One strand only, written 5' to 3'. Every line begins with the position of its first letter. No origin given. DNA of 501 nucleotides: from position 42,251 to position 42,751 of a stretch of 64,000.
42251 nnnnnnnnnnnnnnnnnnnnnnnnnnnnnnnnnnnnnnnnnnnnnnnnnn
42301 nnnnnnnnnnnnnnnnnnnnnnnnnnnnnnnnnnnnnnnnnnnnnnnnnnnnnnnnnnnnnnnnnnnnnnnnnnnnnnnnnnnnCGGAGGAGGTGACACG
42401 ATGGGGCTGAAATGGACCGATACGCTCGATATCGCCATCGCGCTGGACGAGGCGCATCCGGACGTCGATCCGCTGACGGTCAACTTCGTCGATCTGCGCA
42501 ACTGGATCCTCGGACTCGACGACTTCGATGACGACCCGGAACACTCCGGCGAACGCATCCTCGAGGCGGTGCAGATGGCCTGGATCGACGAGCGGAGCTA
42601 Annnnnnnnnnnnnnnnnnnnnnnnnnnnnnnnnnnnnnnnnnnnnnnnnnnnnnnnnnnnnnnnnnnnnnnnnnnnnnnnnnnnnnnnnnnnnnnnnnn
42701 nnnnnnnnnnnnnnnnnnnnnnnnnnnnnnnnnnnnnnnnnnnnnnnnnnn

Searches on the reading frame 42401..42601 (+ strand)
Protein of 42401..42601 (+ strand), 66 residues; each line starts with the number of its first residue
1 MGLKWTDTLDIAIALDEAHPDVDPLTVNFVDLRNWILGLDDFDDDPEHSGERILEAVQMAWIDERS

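Call 10: find_encoding_contigs(protein=window:42401-42601:+, flank=3000, max_places=10)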
Protein window:42401-42601:+ (66 aa): 5 contigs read that carry it; 3 places shown.
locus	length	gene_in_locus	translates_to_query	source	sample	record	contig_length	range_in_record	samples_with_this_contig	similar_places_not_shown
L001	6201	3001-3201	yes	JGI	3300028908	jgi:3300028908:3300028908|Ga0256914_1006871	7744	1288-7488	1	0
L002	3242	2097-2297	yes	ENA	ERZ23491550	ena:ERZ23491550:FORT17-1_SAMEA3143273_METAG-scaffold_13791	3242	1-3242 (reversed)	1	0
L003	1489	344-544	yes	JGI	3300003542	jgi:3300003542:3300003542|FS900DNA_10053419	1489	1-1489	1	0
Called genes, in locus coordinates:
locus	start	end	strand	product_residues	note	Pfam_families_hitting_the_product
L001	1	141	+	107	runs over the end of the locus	PF01521:Fe-S_biosyn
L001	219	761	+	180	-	PF00226:DnaJ (weak), PF07743:HSCB_C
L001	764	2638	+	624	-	PF00012:HSP70, PF06723:MreB_Mbl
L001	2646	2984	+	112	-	PF00111:Fer2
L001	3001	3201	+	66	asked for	PF04384:Fe-S_assembly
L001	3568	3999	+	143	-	PF00334:NDK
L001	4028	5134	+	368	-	PF21016:RlmN_N, PF04055:Radical_SAM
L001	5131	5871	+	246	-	PF13431:TPR_17 (faint), PF00515:TPR_1 (faint), PF07719:TPR_2 (faint), PF13174:TPR_6 (faint), PF13181:TPR_8 (faint), PF13432:TPR_16, PF14559:TPR_19, PF13424:TPR_12 (weak), +4 more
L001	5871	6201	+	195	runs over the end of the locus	?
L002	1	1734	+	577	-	?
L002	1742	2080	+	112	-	PF00111:Fer2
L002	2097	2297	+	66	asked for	PF04384:Fe-S_assembly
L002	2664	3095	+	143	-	PF00334:NDK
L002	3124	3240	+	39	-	?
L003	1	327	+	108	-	?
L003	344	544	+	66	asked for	PF04384:Fe-S_assembly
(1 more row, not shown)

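Call 18: find_homologous_proteins(query=window:42401-42601:+, max_evalue=1e-10)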
Query window:42401-42601:+ (66 aa): 3358 proteins with E <= 1e-10 among 3377 candidates; the best 120 are listed.
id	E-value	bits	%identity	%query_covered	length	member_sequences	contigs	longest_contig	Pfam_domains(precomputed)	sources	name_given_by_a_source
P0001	3.5e-37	143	100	100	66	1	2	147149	PF04384.19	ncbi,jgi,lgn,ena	-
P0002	1.3e-34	135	94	100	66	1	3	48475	PF04384.19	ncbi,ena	-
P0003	1.2e-32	128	85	100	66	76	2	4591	PF04384.19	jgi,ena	-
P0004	1.8e-32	128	86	98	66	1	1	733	PF04384.19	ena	-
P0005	3.0e-32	127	88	100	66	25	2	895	PF04384.19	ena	-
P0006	3.3e-32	127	86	98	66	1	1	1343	PF04384.19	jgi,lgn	-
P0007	4.0e-32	127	85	98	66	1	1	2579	PF04384.19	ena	-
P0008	4.5e-32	127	83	100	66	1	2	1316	PF04384.19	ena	-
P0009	4.5e-32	127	89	98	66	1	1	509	PF04384.19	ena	-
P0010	6.3e-32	126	85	100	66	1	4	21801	PF04384.19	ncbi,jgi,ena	-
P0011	6.7e-32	126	86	98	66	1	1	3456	PF04384.19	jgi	jgi:FeS assembly protein IscX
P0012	8.3e-32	126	85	100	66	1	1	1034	PF04384.19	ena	-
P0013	8.7e-32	126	85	100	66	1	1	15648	PF04384.19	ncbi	-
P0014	1.2e-31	125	83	100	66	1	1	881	PF04384.19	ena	-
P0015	1.5e-31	125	83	100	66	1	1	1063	PF04384.19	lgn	-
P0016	1.7e-31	125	83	100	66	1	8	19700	PF04384.19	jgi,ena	-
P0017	1.7e-31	125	85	100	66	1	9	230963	PF04384.19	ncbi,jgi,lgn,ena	-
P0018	1.9e-31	125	85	100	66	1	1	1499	PF04384.19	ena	-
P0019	1.9e-31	125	82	100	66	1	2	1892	PF04384.19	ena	-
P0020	1.9e-31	125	85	100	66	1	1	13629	PF04384.19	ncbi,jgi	jgi:FeS assembly protein IscX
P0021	2.3e-31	124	83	100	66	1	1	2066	PF04384.19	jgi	jgi:FeS assembly protein IscX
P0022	2.4e-31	124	80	98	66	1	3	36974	PF04384.19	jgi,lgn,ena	-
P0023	2.6e-31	124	85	98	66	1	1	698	PF04384.19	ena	-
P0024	2.6e-31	124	80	100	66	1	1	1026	PF04384.19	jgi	jgi:FeS assembly protein IscX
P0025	2.6e-31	124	85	98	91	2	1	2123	PF04384.19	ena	-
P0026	2.7e-31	124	85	100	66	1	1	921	PF04384.19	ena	-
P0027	2.8e-31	124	85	100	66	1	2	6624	PF04384.19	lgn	-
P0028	2.9e-31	124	83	100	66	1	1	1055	PF04384.19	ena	-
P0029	3.3e-31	124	83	100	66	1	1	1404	PF04384.19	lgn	-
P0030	3.3e-31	124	83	100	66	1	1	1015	PF04384.19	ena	-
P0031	3.8e-31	124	85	100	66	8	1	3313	PF04384.19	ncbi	-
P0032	3.8e-31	124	83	98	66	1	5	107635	PF04384.19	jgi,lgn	jgi:FeS assembly protein IscX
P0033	3.9e-31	124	83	100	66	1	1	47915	PF04384.19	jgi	jgi:FeS assembly protein IscX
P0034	3.9e-31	124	83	98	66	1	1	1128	PF04384.19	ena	-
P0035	4.2e-31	124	85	98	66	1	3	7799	PF04384.19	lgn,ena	-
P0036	4.3e-31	124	85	98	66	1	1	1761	PF04384.19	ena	-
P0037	4.4e-31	124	82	100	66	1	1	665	PF04384.19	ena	-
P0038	4.4e-31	124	80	98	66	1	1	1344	PF04384.19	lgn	-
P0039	5.2e-31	123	83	100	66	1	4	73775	PF04384.19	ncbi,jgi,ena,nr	ncbi:MAG: Fe-S cluster assembly protein IscX [Gammaproteobacteria bacterium]|nr:Fe-S cluster assembl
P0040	5.4e-31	123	80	100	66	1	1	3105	PF04384.19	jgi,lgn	-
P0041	5.4e-31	123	83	100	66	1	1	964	PF04384.19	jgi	jgi:FeS assembly protein IscX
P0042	5.4e-31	123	85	98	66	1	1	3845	PF04384.19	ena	-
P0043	5.7e-31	123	80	98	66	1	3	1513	PF04384.19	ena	-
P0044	5.9e-31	123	83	100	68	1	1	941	PF04384.19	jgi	jgi:FeS assembly protein IscX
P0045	6.1e-31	123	85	100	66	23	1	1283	PF04384.19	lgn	-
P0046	6.3e-31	123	82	100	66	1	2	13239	PF04384.19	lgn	-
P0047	6.4e-31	123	83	98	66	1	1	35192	PF04384.19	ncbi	-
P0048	6.9e-31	123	83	100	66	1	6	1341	PF04384.19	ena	-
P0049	7.3e-31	123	83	98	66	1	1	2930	PF04384.19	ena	-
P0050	7.3e-31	123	83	100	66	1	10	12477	PF04384.19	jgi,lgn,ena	jgi:FeS assembly protein IscX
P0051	7.6e-31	123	82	100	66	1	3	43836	PF04384.19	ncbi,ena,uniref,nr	ncbi:Fe-S cluster assembly protein IscX [Thiohalobacter sp.]|uniref:Fe-S cluster assembly protein Is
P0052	7.7e-31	123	82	98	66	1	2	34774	PF04384.19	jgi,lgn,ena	-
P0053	7.9e-31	123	83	98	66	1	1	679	PF04384.19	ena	-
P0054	8.1e-31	123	79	100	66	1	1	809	PF04384.19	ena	-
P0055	8.1e-31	123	82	100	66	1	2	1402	PF04384.19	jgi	jgi:FeS assembly protein IscX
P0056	8.3e-31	123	85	100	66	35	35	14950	PF04384.19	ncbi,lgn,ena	-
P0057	8.6e-31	123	83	98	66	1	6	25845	PF04384.19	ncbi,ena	-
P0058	9.0e-31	123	82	100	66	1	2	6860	PF04384.19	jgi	-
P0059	9.9e-31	122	82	100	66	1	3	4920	PF04384.19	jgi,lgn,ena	jgi:FeS assembly protein IscX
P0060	1.0e-30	122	85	98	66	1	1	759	PF04384.19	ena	-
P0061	1.0e-30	122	83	98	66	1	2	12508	PF04384.19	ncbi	-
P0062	1.0e-30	122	85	98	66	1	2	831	PF04384.19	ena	-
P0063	1.0e-30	122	80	98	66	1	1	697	PF04384.19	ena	-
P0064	1.0e-30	122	83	98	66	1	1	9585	PF04384.19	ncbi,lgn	-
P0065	1.1e-30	122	83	98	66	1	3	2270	PF04384.19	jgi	jgi:FeS assembly protein IscX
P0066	1.1e-30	122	82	100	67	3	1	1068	PF04384.19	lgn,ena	-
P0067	1.1e-30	122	82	98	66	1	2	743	PF04384.19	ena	-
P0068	1.1e-30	122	82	100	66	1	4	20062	PF04384.19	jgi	jgi:FeS assembly protein IscX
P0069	1.2e-30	122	83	100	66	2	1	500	PF04384.19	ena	-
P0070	1.2e-30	122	82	100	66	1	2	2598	PF04384.19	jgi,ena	jgi:FeS assembly protein IscX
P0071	1.2e-30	122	83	98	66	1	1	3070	PF04384.19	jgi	jgi:FeS assembly protein IscX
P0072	1.3e-30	122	82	100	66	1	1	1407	PF04384.19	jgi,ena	jgi:FeS assembly protein IscX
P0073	1.3e-30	122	80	100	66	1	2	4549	PF04384.19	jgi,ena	jgi:FeS assembly protein IscX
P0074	1.3e-30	122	82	98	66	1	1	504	PF04384.19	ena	-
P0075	1.3e-30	122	83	100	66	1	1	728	PF04384.19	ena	-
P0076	1.4e-30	122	83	98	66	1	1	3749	PF04384.19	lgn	-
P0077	1.4e-30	122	80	100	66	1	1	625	PF04384.19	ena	-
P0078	1.4e-30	122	82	98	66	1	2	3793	PF04384.19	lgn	-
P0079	1.5e-30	122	80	100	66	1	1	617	PF04384.19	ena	-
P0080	1.5e-30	122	83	98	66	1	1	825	PF04384.19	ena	-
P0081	1.5e-30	122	83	100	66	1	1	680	PF04384.19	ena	-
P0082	1.5e-30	122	83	98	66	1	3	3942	PF04384.19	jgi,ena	-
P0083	1.6e-30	122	82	100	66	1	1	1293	PF04384.19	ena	-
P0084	1.6e-30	122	83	98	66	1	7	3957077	PF04384.19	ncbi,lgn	ncbi:MAG: Fe-S cluster assembly protein IscX [Sedimenticola sp.]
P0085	1.6e-30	122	80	100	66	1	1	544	PF04384.19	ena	-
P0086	1.6e-30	122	77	100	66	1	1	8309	PF04384.19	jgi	jgi:FeS assembly protein IscX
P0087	1.6e-30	122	85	98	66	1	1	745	PF04384.19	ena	-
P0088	1.6e-30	122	83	98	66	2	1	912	PF04384.19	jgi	jgi:FeS assembly protein IscX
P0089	1.7e-30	122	83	98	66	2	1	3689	PF04384.19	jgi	jgi:FeS assembly protein IscX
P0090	1.7e-30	122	82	100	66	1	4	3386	PF04384.19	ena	-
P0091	1.8e-30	122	82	100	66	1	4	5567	PF04384.19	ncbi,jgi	ncbi:MAG: Fe-S cluster assembly protein IscX [Gammaproteobacteria bacterium]|jgi:FeS assembly protei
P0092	1.8e-30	122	82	100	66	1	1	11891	PF04384.19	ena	-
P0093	1.9e-30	122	82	100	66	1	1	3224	PF04384.19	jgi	jgi:FeS assembly protein IscX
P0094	1.9e-30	122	82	98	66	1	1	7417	PF04384.19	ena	-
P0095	2.0e-30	121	82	100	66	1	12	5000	PF04384.19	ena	-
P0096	2.0e-30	121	77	100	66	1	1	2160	PF04384.19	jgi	jgi:FeS assembly protein IscX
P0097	2.0e-30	121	82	100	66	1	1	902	PF04384.19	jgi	jgi:FeS assembly protein IscX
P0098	2.0e-30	121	88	98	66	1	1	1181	PF04384.19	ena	-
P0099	2.1e-30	121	83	100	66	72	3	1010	PF04384.19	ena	-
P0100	2.1e-30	121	82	100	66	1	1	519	PF04384.19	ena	-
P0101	2.1e-30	121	82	98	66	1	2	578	PF04384.19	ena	-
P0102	2.2e-30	121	80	100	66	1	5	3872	PF04384.19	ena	-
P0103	2.2e-30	121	80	98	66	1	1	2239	PF04384.19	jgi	-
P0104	2.3e-30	121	82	98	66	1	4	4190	PF04384.19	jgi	jgi:FeS assembly protein IscX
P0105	2.3e-30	121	83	98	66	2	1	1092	PF04384.19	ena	-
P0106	2.5e-30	121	83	98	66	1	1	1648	PF04384.19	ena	-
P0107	2.5e-30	121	83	100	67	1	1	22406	PF04384.19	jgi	-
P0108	2.5e-30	121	80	100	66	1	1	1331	PF04384.19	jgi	jgi:FeS assembly protein IscX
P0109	2.5e-30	121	77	100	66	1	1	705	PF04384.19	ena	-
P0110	2.6e-30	121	82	98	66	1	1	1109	PF04384.19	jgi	jgi:FeS assembly protein IscX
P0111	2.7e-30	121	80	100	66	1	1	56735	PF04384.19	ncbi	-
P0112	2.7e-30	121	83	97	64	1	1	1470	PF04384.19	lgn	-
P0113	2.7e-30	121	78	98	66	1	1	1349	PF04384.19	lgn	-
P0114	2.7e-30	121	82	98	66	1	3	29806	PF04384.19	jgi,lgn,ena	jgi:FeS assembly protein IscX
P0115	2.7e-30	121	80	100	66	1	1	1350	PF04384.19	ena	-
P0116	2.8e-30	121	82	100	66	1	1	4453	PF04384.19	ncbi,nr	ncbi:MAG: Fe-S cluster assembly protein IscX [Halobacteria archaeon]|nr:Fe-S cluster assembly protei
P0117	2.9e-30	121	83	98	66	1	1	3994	PF04384.19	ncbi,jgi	-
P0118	2.9e-30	121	82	98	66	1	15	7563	PF04384.19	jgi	jgi:FeS assembly protein IscX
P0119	3.1e-30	121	80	100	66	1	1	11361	PF04384.19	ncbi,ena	-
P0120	3.2e-30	121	80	98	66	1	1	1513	PF04384.19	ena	-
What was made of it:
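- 42401..42601 (+): iscX (upstream gene). Pfam PF04384 on the identical protein (calls 10, 18).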

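Call 19: find_encoding_contigs(protein=P0002, flank=2500, max_places=4)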
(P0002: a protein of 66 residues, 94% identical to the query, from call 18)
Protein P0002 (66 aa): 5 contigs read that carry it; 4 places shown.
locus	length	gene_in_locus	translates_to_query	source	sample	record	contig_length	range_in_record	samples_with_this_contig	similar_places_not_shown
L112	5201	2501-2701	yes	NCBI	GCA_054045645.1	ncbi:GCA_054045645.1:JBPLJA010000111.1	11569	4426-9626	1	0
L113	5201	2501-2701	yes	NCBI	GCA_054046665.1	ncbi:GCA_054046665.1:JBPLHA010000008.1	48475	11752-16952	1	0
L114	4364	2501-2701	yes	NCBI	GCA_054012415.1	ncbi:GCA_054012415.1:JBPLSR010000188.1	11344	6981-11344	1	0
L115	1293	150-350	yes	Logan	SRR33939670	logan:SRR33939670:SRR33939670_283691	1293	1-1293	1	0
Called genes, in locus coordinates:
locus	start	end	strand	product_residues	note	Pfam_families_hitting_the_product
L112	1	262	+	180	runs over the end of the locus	PF00226:DnaJ (weak), PF07743:HSCB_C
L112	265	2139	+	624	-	PF00012:HSP70, PF06723:MreB_Mbl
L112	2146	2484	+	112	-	PF00111:Fer2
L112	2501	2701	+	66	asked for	PF04384:Fe-S_assembly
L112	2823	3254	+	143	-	PF00334:NDK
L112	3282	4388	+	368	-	PF21016:RlmN_N, PF04055:Radical_SAM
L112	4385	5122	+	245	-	PF13431:TPR_17 (faint), PF00515:TPR_1 (faint), PF13432:TPR_16, PF14559:TPR_19, PF13181:TPR_8 (weak), PF13424:TPR_12 (weak), PF13432:TPR_16 (weak), PF14559:TPR_19 (weak), +7 more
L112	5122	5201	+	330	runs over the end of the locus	PF13413:HTH_25, PF13464:RodZ_C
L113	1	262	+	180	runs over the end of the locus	PF00226:DnaJ (weak), PF07743:HSCB_C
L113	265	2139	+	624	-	PF00012:HSP70, PF06723:MreB_Mbl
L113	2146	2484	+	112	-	PF00111:Fer2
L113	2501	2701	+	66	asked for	PF04384:Fe-S_assembly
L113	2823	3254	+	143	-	PF00334:NDK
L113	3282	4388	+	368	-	PF21016:RlmN_N, PF04055:Radical_SAM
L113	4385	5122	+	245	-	PF13431:TPR_17 (faint), PF00515:TPR_1 (faint), PF13432:TPR_16, PF14559:TPR_19, PF13181:TPR_8 (weak), PF13424:TPR_12 (weak), PF13432:TPR_16 (weak), PF14559:TPR_19 (weak), +7 more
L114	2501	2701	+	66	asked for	PF04384:Fe-S_assembly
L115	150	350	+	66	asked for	PF04384:Fe-S_assembly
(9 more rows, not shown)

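Call 20: find_encoding_contigs(protein=P0017, flank=2500, max_places=3)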
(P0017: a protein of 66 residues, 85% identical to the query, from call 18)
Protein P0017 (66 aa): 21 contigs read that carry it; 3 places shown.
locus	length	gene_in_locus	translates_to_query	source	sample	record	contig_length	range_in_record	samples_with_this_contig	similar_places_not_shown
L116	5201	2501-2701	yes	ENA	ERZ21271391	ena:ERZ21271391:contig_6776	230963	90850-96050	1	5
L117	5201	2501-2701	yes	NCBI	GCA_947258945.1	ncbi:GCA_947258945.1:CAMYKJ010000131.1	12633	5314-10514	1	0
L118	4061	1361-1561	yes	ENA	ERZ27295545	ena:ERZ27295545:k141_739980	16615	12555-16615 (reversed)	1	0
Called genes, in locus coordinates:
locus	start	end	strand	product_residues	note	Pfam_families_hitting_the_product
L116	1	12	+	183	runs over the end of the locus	PF07743:HSCB_C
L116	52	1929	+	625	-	PF00012:HSP70, PF06723:MreB_Mbl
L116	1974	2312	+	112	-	PF00111:Fer2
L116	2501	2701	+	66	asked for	PF04384:Fe-S_assembly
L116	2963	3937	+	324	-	PF03328:HpcH_HpaI, PF15617:C-C_Bond_Lyase (faint), PF22484:DUF6986 (weak)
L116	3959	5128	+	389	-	PF08442:ATP-grasp_2, PF13549:ATP-grasp_5, PF24948:Citrate_synth_N, PF00549:Ligase_CoA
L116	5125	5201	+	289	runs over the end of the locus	PF02629:CoA_binding, PF13607:Succ_CoA_lig, PF00549:Ligase_CoA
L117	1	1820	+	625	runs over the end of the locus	PF00012:HSP70, PF06723:MreB_Mbl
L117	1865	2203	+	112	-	PF00111:Fer2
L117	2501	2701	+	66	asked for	PF04384:Fe-S_assembly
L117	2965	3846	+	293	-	PF03328:HpcH_HpaI, PF15617:C-C_Bond_Lyase (faint), PF22484:DUF6986 (weak)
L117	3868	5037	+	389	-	PF08442:ATP-grasp_2, PF13549:ATP-grasp_5 (weak), PF24948:Citrate_synth_N, PF00549:Ligase_CoA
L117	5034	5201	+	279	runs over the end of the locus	PF02629:CoA_binding, PF13607:Succ_CoA_lig (weak), PF00549:Ligase_CoA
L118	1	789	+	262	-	?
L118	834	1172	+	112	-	PF00111:Fer2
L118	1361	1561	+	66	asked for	PF04384:Fe-S_assembly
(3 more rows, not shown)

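Call 61: find_encoding_contigs(protein=P0010, flank=1500, max_places=2)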
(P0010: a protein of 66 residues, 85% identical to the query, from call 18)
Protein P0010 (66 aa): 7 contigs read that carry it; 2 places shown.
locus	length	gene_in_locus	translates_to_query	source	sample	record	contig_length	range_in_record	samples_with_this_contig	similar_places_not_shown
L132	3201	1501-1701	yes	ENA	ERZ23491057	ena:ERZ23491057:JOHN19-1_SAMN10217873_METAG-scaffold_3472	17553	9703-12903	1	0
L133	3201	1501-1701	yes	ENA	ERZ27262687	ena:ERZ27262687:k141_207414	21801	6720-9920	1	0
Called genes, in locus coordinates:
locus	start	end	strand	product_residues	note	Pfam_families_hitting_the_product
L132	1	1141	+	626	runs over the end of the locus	PF00012:HSP70, PF06723:MreB_Mbl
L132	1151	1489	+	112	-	PF00111:Fer2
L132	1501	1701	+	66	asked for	PF04384:Fe-S_assembly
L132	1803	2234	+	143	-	PF00334:NDK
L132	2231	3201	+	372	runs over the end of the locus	PF21016:RlmN_N, PF04055:Radical_SAM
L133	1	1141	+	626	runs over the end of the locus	PF00012:HSP70, PF06723:MreB_Mbl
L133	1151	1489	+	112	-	PF00111:Fer2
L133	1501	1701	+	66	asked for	PF04384:Fe-S_assembly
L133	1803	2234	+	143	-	PF00334:NDK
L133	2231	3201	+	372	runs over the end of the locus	PF21016:RlmN_N, PF04055:Radical_SAM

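Call 62: find_encoding_contigs(protein=P0013, flank=1500, max_places=2)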
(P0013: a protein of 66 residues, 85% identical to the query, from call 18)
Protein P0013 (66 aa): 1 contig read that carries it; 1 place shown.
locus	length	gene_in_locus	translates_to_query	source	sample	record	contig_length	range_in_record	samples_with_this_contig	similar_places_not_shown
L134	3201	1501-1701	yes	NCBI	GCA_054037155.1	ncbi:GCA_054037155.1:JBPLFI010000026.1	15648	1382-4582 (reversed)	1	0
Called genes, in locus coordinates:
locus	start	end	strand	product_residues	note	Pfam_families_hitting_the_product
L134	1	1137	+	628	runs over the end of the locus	PF00012:HSP70, PF06723:MreB_Mbl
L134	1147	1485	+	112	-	PF00111:Fer2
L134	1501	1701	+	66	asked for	PF04384:Fe-S_assembly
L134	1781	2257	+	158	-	PF00334:NDK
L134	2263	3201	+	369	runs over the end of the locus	PF21016:RlmN_N, PF04055:Radical_SAM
